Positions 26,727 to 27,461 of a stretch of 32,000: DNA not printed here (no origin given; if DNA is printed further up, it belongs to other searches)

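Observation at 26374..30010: Translationally coupled DUF488-DUF488-RecQ(extended) module: candidate undescribed nucleic-acid surveillance / defence (or mobile-element repair) system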

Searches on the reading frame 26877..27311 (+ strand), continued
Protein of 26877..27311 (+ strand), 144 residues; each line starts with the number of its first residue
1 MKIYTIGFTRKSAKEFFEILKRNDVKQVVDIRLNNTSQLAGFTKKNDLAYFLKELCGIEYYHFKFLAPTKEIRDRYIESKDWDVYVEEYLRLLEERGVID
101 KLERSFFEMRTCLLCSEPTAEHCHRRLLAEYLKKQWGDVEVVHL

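Call 92: find_encoding_contigs(protein=P0246, flank=7000, max_places=1)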
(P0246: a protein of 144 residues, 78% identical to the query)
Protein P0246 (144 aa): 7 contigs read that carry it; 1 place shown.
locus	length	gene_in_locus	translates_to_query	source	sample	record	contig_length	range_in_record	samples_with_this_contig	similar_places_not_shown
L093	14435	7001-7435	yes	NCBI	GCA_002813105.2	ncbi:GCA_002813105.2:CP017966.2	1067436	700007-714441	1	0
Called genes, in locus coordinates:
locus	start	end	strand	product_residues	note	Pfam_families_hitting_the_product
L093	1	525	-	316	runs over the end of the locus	-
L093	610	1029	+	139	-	PF00571:CBS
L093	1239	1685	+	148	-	PF06146:PsiE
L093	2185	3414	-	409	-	PF02308:MgtC, PF13194:DUF4010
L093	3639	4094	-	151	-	PF01467:CTP_transf_like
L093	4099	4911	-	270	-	PF00977:His_biosynth, PF02581:TMP-TENI (faint), PF03060:NMO (faint)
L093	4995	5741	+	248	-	PF02634:FdhD-NarQ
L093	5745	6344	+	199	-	PF12804:NTP_transf_3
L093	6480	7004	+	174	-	PF04343:DUF488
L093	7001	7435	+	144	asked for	PF04343:DUF488, PF22751:DUF488-N3a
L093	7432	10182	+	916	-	PF22557:DuOB, PF00270:DEAD, PF00271:Helicase_C, PF16124:RecQ_Zn_bind, PF09382:RQC, PF00570:HRDC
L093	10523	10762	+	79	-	-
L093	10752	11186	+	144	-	PF01850:PIN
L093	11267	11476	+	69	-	-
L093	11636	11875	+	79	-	PF15919:HicB_lk_antitox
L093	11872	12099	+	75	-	PF07927:HicA_toxin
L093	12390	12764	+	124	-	-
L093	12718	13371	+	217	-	-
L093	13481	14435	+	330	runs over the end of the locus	-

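Call 96: fold_search(model_id=the predicted structure, library=viral)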
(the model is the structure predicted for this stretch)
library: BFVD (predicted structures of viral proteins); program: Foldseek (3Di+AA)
matches with E <= 10: 512; with E <= 0.001: 2
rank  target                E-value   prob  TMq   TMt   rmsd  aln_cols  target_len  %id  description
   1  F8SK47                1.9e-04  1.00  0.63  0.60   3.0       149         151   21  Uncharacterized protein 174 [Pseudomonas phage PhiPA3]
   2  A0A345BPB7            3.1e-04  1.00  0.68  0.65   3.4       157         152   18  (no name in the UniProt tables at hand)
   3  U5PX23                2.1e-03  1.00  0.57  0.47   4.2       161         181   19  DUF488 domain-containing protein [Bacillus phage CampHawk]
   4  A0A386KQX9            2.9e-03  1.00  0.58  0.54   3.9       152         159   18  Uncharacterized protein [Microbacterium phage ValentiniPuff]
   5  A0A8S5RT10            3.6e-03  1.00  0.60  0.36   4.0       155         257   16  SWIM-type domain-containing protein [Siphoviridae sp. ctZF426]
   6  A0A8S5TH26            3.6e-03  1.00  0.54  0.33   5.1       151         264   16  Uncharacterized protein [Myoviridae sp. ctIty1]
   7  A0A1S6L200            6.1e-03  1.00  0.57  0.29   5.3       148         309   19  (no name in the UniProt tables at hand)
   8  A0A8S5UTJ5            1.0e-02  0.99  0.50  0.36   4.6       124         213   14  Uncharacterized protein [Myoviridae sp. ctYA416]
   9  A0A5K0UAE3            1.0e-02  0.96  0.40  0.31   5.5       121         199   12  Dual specificity protein phosphatase 9 [Yasminevirus sp. GU-2018]
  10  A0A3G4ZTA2            2.1e-02  0.96  0.44  0.42   6.2       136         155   16  Tyrosine-protein phosphatase domain-containing protein [Barrevirus sp.]
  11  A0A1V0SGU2            2.1e-02  0.82  0.34  0.32   7.3       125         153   14  Dual specificity phosphatase [Hokovirus HKV1]
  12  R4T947                2.6e-02  0.91  0.51  0.45   6.2       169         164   15  DUF488 domain-containing protein [Halogranum tailed virus 1]
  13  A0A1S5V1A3            2.8e-02  0.75  0.35  0.39   5.7       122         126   13  (no name in the UniProt tables at hand)
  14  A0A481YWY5            6.6e-02  0.66  0.47  0.32  12.4       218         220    9  TraB family protein [Marseillevirus LCMAC201]
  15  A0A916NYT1            7.0e-02  0.47  0.36  0.34   9.3       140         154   14  Protein tyrosine phosphatase 1 [Mythimna separata entomopoxvirus 'L']
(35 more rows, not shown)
